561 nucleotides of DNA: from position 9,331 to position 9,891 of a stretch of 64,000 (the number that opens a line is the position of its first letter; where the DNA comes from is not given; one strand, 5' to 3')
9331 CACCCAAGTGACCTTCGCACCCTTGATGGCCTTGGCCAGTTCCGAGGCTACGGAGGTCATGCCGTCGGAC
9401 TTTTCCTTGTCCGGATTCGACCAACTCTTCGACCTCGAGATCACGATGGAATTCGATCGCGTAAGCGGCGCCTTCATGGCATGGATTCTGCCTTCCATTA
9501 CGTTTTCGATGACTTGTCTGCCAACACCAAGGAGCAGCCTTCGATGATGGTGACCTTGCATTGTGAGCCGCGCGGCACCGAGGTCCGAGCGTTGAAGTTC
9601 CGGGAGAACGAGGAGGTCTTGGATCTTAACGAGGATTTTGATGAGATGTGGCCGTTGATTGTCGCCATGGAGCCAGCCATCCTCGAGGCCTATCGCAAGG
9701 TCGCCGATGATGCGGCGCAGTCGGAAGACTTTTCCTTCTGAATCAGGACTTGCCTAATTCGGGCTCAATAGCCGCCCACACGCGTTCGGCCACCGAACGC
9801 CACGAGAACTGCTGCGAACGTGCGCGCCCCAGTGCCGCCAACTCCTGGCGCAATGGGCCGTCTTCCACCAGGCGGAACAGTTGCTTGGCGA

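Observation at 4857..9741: Tandem array of five paralogous secreted proteins/lipoproteins, four ending in an acidic, Met-rich tail with terminal hydrophobic-x-Phe-COOH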

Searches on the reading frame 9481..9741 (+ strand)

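Call 3: search_protein_families(library=pfam, proteins=[window:9481-9741:+], max_evalue=1)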
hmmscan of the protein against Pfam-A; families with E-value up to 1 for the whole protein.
window:9481-9741:+ (86 aa): 1 family
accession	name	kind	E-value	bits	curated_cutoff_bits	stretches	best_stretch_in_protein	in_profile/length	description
PF14684.11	Tricorn_C1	-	0.083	13.2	24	0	66-85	32-51/59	Tricorn protease C1 domain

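Call 4: search_protein_families(library=ncbifam, proteins=[window:9481-9741:+], max_evalue=1)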
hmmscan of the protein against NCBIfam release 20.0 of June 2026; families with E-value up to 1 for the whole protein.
window:9481-9741:+ (86 aa): 0 families
